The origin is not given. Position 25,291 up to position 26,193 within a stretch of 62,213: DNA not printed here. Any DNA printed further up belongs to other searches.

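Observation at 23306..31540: Eight-gene envelope glycan/phosphoglycan locus whose enzyme combination matches no pathway I can name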

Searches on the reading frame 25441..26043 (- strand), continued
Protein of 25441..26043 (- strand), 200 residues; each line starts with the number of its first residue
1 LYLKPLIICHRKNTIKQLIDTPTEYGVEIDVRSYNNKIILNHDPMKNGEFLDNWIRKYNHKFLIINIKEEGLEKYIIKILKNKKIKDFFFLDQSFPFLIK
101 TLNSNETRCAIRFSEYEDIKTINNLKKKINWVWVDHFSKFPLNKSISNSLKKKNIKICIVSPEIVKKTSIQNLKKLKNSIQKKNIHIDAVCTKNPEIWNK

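Call 33: search_protein_families(library=ncbifam, proteins=[L014:7229-8899:+, L014:8896-9300:+, L014:9297-9998:+, L014:9995-10600:+, L014:10597-12651:+, L014:12648-13397:+, L014:13394-14416:+, L014:14438-16162:+, L014:5445-6875:+, L014:16243-17373:-], max_evalue=0.001)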
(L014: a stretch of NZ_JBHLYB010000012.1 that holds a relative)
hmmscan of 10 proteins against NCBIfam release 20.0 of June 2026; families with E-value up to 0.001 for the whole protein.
L014:7229-8899:+ (556 aa): 13 families
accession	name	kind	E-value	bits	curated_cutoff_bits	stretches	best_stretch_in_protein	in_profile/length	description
TIGR03992.1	Arch_glmU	subfamily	1.6e-16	60.2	292.1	2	1-246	1-226/393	bifunctional sugar-1-phosphate nucleotidylyltransferase/acetyltransferase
NF010933.0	PRK14353.1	equivalog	1.1e-12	47.4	505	1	8-214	13-207/453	bifunctional UDP-N-acetylglucosamine diphosphorylase/glucosamine-1-phosphate N-acetyltransferase GlmU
TIGR01173.1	glmU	equivalog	7e-10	38.3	366.85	1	1-226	1-212/452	bifunctional UDP-N-acetylglucosamine diphosphorylase/glucosamine-1-phosphate N-acetyltransferase GlmU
TIGR01208.1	rmlA_long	equivalog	1.4e-08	34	320.25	0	4-240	3-227/353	glucose-1-phosphate thymidylyltransferase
NF010934.1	PRK14354.1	equivalog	1.6e-07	30.3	450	1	7-234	6-220/447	bifunctional UDP-N-acetylglucosamine diphosphorylase/glucosamine-1-phosphate N-acetyltransferase GlmU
NF041313.1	UDPGP_AglF_Halo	equivalog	1.9e-07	30.8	400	1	1-42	1-42/234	UTP--glucose-1-phosphate uridylyltransferase AglF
TIGR02623.1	G1P_cyt_trans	equivalog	3e-07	30.2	300.25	1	1-51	1-53/255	glucose-1-phosphate cytidylyltransferase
NF041173.1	Sug_nt_acttase_Thmprot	equivalog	6.9e-07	28.5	600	1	1-246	1-226/405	bifunctional sugar-1-phosphate nucleotidylyltransferase/acetyltransferase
NF045761.1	NAMPUrTaseMurU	equivalog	7.7e-07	29.2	250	0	1-41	1-41/226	N-acetylmuramate alpha-1-phosphate uridylyltransferase MurU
TIGR01099.1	galU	equivalog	7.4e-06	25.7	326.8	0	2-41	3-42/261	UTP--glucose-1-phosphate uridylyltransferase GalU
TIGR00453.1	ispD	equivalog_domain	2.1e-05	24.1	181.3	0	3-42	2-38/219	2-C-methyl-D-erythritol 4-phosphate cytidylyltransferase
NF006986.0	PRK09451.1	equivalog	0.00069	18.5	725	0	2-111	7-107/456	bifunctional UDP-N-acetylglucosamine diphosphorylase/glucosamine-1-phosphate N-acetyltransferase GlmU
NF045495.1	AdoCbiPCobY_Meth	equivalog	0.00084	18.9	250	0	13-58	10-56/195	adenosylcobinamide-phosphate guanylyltransferase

L014:8896-9300:+ (134 aa): 1 family
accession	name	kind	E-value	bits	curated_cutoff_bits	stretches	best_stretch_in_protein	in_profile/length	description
NF037976.1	gtrA_1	subfamily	0.00022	21.3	50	0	11-79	7-77/126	GtrA family protein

L014:9297-9998:+ (233 aa): 10 families
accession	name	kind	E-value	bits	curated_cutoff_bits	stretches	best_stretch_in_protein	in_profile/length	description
NF007986.1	PRK10714.1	equivalog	4.3e-14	52.2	529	1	3-103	8-110/316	undecaprenyl-phosphate 4-deoxy-4-formamido-L-arabinose transferase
TIGR04283.1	glyco_like_mftF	equivalog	5.7e-12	45.7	182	1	4-102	2-90/221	TIGR04283 family arsenosugar biosynthesis glycosyltransferase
TIGR03937.1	PgaC_IcaA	equivalog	1.4e-10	40.7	422.3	1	3-95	47-137/407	poly-beta-1,6-N-acetyl-D-glucosamine synthase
NF038302.1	EPS_HpsE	equivalog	1.1e-09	37.7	300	1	2-93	2-96/307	hormogonium polysaccharide biosynthesis glycosyltransferase HpsE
NF007482.0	PRK10073.1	equivalog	1.5e-09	37.4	423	1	2-98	7-100/334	glycosyltransferase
NF047588.1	GlcsyltransPgfSStrep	equivalog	3.9e-08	32.9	500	1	1-125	1-127/308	glycosyltransferase PgfS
NF041875.1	EPS_EpsD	equivalog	1.7e-07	30.9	370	1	4-99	2-95/325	exopolysaccharide biosynthesis glycosyltransferase EpsD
TIGR03965.1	mycofact_glyco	equivalog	2e-06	27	280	1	4-96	77-167/467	mycofactocin biosynthesis glycosyltransferase MftF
NF058614.1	PPMAGASynPpgS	equivalog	1.2e-05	24.8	370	1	5-109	4-102/226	polyprenyl-phospho-N-acetylgalactosaminyl synthase PpgS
NF010496.0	PRK13915.1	equivalog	3.6e-05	23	262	1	2-126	32-159/307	glucosyl-3-phosphoglycerate synthase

L014:9995-10600:+ (201 aa): 0 families

L014:10597-12651:+ (684 aa): 6 families
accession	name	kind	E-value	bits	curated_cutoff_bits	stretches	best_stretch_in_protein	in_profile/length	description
NF005655.0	PRK07429.1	subfamily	1.7e-56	191.8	236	1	387-605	5-219/326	phosphoribulokinase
NF004018.0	PRK05480.1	equivalog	5.9e-25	88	180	1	388-564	4-184/210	uridine kinase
TIGR00235.1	udk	equivalog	4.8e-20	72.1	220.3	1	391-565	7-185/207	uridine kinase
NF011997.0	PRK15453.1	equivalog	2.1e-07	30.6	362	1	387-565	2-205/290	phosphoribulokinase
NF006743.0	PRK09270.1-2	equivalog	0.00016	20.8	227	1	391-433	29-71/217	nucleoside/nucleotide kinase family protein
NF005115.0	PRK06547.1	equivalog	0.00027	20.4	173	0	388-528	13-139/172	hypothetical protein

L014:12648-13397:+ (249 aa): 25 families
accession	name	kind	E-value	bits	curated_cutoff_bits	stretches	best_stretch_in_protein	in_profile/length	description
NF053830.1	RUBPPhHalo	equivalog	6.2e-50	170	330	1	14-241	3-233/234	ribulose-1,5-bisphosphate 5-phosphatase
TIGR02253.1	CTE7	subfamily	8e-29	101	169.75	1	15-238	4-220/221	TIGR02253 family HAD-type hydrolase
TIGR02254.1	YjjG_YfnB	equivalog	4.1e-24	85.3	159.9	1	15-241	3-219/223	YjjG family noncanonical pyrimidine nucleotidase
TIGR02252.1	DREG-2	subfamily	1.8e-17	63.8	155.2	1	15-205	2-196/203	HAD hydrolase, REG-2-like, family IA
NF006976.0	PRK09449.1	equivalog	5.9e-17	61.9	183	1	14-243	4-223/225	pyrimidine 5'-nucleotidase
NF009695.0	PRK13222.1-2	equivalog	1.9e-13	50.5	225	1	100-243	81-223/226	phosphoglycolate phosphatase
TIGR01549.1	HAD-SF-IA-v1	subfamily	1.9e-12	47.8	23.3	1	117-205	66-147/149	HAD-IA family hydrolase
NF009804.0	PRK13288.1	equivalog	2.8e-12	46.6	218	1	114-206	83-174/215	pyrophosphatase PpaX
TIGR01449.2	PGP_bact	equivalog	1.5e-11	44.3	180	1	82-241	50-212/213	phosphoglycolate phosphatase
TIGR01454.1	AHBA_synth_RP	hypoth_equivalog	7e-11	42.2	246.65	1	42-241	9-202/205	AHBA synthesis associated protein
NF009697.0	PRK13222.1-4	equivalog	7.7e-11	41.7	327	1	100-242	81-222/232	phosphoglycolate phosphatase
NF052576.1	PymNtasePynAStpc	equivalog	1.7e-09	37.7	350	1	16-242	6-227/229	pyrimidine 5'-nucleotidase PynA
NF009694.0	PRK13222.1-1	equivalog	1.1e-07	31.5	415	1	99-239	97-236/252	phosphoglycolate phosphatase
NF009700.0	PRK13226.1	equivalog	2.4e-06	27.4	342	1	96-205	78-186/229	phosphoglycolate phosphatase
TIGR01460.1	HAD-SF-IIA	subfamily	2.9e-06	27.3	100.15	1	167-205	195-235/246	HAD-IIA family hydrolase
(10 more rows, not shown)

L014:13394-14416:+ (340 aa): 14 families
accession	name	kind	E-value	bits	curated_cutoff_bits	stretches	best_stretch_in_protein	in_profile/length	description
NF006194.0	PRK08324.2-2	equivalog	2e-15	56.5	686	1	19-178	34-206/703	bifunctional aldolase/short-chain dehydrogenase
NF006190.0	PRK08324.1-4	equivalog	4.1e-14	51.6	1014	1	29-177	38-199/689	bifunctional aldolase/short-chain dehydrogenase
NF006196.0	PRK08324.2-4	equivalog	3.2e-13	48.9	831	1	18-173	26-196/657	bifunctional aldolase/short-chain dehydrogenase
NF006195.0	PRK08324.2-3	equivalog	6.6e-13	47.8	931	1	19-173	35-201/678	bifunctional aldolase/short-chain dehydrogenase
NF006193.0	PRK08324.2-1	subfamily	5.2e-12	44.7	1213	1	85-177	136-226/705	bifunctional aldolase/short-chain dehydrogenase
TIGR02632.1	RhaD_aldol-ADH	equivalog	8.1e-10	37.7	567.75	1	18-181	10-189/676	bifunctional rhamnulose-1-phosphate aldolase/short-chain dehydrogenase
NF006192.0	PRK08324.1-6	equivalog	9.9e-10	37.4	639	1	19-181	36-211/685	bifunctional aldolase/short-chain dehydrogenase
NF040649.1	FucA_Meth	equivalog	1.7e-06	28.1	250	1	15-174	9-151/179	L-fuculose phosphate aldolase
NF006189.0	PRK08324.1-3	equivalog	2.2e-06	26.3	634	1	39-174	65-206/701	bifunctional rhamnulose-1-phosphate aldolase/short-chain dehydrogenase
NF006188.0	PRK08324.1-1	equivalog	3.6e-05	22.3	1152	1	12-190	10-204/679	bifunctional aldolase/short-chain dehydrogenase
NF006197.0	PRK08324.2-5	equivalog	9.3e-05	21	627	1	19-173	27-196/583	bifunctional aldolase/short-chain dehydrogenase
TIGR03328.1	salvage_mtnB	equivalog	0.00016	21.2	137.05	0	26-174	14-166/194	methylthioribulose 1-phosphate dehydratase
NF006191.0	PRK08324.1-5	equivalog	0.00064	18.2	1240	0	86-173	123-208/706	bifunctional aldolase/short-chain dehydrogenase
NF053831.1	RU1PAldHalo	equivalog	0.00087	18.8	300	0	25-184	19-174/208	ribulose-1-phosphate aldolase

L014:14438-16162:+ (574 aa): 0 families

L014:5445-6875:+ (476 aa): 11 families
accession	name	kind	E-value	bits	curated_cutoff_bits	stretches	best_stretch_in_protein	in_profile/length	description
NF006765.0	PRK09287.1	equivalog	1.6e-231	769.2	413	1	9-475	1-468/476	NADP-dependent phosphogluconate dehydrogenase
TIGR00873.1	gnd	equivalog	1.3e-229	762.7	426.7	1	13-475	1-466/467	decarboxylating NADP(+)-dependent phosphogluconate dehydrogenase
NF007161.0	PRK09599.1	subfamily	8.8e-87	291.1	271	2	13-311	2-287/302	NADP-dependent phosphogluconate dehydrogenase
TIGR00872.1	gnd_rel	equivalog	8e-73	245.3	297.2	2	13-311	2-284/299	phosphogluconate dehydrogenase (NAD(+)-dependent, decarboxylating)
TIGR01505.1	tartro_sem_red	equivalog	1.5e-15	57.2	340.75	1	14-253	2-228/291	2-hydroxy-3-oxopropionate reductase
NF008592.0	PRK11559.1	equivalog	6.1e-15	55.3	397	1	12-210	3-192/296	2-hydroxy-3-oxopropionate reductase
TIGR01692.1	HIBADH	equivalog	6.8e-13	48.6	291.6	1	17-226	2-201/288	3-hydroxyisobutyrate dehydrogenase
NF043037.1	ThreonDh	equivalog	8.3e-11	41.8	350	1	11-196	2-179/297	L-threonate dehydrogenase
NF011633.0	PRK15059.1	equivalog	5.4e-07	29.1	451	1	13-207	2-186/292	2-hydroxy-3-oxopropionate reductase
NF012005.0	PRK15461.1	equivalog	2.6e-05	23.6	348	1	12-220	2-200/298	sulfolactaldehyde 3-reductase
NF006407.0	PRK08655.1-1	equivalog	0.00021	20.3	834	0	18-133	8-115/439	prephenate dehydrogenase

L014:16243-17373:- (376 aa): 1 family
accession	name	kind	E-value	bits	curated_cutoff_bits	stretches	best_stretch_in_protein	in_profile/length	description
TIGR02994.1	ectoine_eutE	equivalog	3.5e-05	23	402.7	1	243-359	205-321/325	N(2)-acetyl-L-2,4-diaminobutanoate deacetylase DoeB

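Call 39: search_protein_families(library=pfam, proteins=[L014:12-761:+, L014:748-1311:+, L014:1452-2393:+, L014:2351-3712:+, L014:3713-4513:+, L014:4521-5285:+, L014:14438-16162:+, L014:17370-18281:-, L014:19412-20188:-, L014:16243-17373:-], max_evalue=0.001)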
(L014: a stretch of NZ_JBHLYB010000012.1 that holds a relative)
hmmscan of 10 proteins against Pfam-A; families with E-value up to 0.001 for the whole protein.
L014:12-761:+ (249 aa): 1 family
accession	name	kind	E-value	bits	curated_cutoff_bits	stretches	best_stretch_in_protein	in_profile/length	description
PF00483.29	NTP_transferase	-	2e-58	198.3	21.2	1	1-197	42-243/245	Nucleotidyl transferase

L014:748-1311:+ (187 aa): 1 family
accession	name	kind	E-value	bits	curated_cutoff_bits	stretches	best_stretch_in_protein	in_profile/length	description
PF00908.23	dTDP_sugar_isom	-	5.5e-74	247.9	27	1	10-181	1-167/168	dTDP-4-dehydrorhamnose 3,5-epimerase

L014:1452-2393:+ (313 aa): 3 families
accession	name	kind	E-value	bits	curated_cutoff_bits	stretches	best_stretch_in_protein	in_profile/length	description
PF00535.33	Glycos_transf_2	-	4.1e-18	66.3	23.3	1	8-174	1-165/168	Glycosyl transferase family 2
PF13641.12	Glyco_tranf_2_3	-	2.7e-10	41.1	27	1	7-198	3-195/230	Glycosyltransferase like family 2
PF10111.15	Glyco_tranf_2_2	-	5.7e-05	23.2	27.3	1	9-143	2-136/276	Glycosyltransferase like family 2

L014:2351-3712:+ (453 aa): 1 family
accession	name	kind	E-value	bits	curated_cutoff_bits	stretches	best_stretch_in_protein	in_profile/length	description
PF05045.17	RgpF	-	4.1e-09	36.1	25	1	102-241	3-152/503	Rhamnan synthesis protein F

L014:3713-4513:+ (266 aa): 1 family
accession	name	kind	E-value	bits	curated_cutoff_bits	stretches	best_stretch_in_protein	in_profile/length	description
PF01061.29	ABC2_membrane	-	5.6e-13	49.4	26.9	1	24-226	4-209/211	ABC-2 type transporter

L014:4521-5285:+ (254 aa): 2 families
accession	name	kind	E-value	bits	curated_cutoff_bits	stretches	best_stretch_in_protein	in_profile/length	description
PF00005.33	ABC_tran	-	5.3e-23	82.6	25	1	48-180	1-136/137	ABC transporter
PF13304.12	AAA_21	-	0.00063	20.3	27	0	62-81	3-22/304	AAA domain, putative AbiEii toxin, Type IV TA system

L014:14438-16162:+ (574 aa): 0 families

L014:17370-18281:- (303 aa): 2 families
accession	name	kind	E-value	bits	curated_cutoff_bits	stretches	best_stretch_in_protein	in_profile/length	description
PF00497.25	SBP_bac_3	-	1.6e-37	128.6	26.4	1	56-277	1-127/132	Bacterial extracellular solute-binding proteins, family 3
PF10613.14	Lig_chan-Glu_bd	-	7.4e-07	29.7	30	1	100-148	65-113/115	Ligated ion channel L-glutamate- and glycine-binding site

L014:19412-20188:- (258 aa): 5 families
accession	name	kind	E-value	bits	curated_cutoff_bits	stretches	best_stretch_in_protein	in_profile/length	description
PF00977.27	His_biosynth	-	3.8e-74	249.4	23.6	1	5-239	1-227/228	Histidine biosynthesis protein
PF01207.24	Dus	-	1.7e-06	27.8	20.4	1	30-115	138-226/311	Dihydrouridine synthase (Dus)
PF03060.21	NMO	-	1.8e-06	28.1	28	0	65-104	184-223/331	Nitronate monooxygenase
PF05690.20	ThiG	-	1.5e-05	24.9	23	1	55-120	156-220/247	Thiazole biosynthesis protein ThiG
PF02581.23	TMP-TENI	-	0.00015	21.6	27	0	37-103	109-177/180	Thiamine monophosphate synthase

L014:16243-17373:- (376 aa): 1 family
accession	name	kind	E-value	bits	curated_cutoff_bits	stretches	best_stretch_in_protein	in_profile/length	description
PF24827.1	AstE_AspA_cat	-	3.4e-17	63.1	25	1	35-269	3-189/192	Succinylglutamate desuccinylase/Aspartoacylase catalytic domain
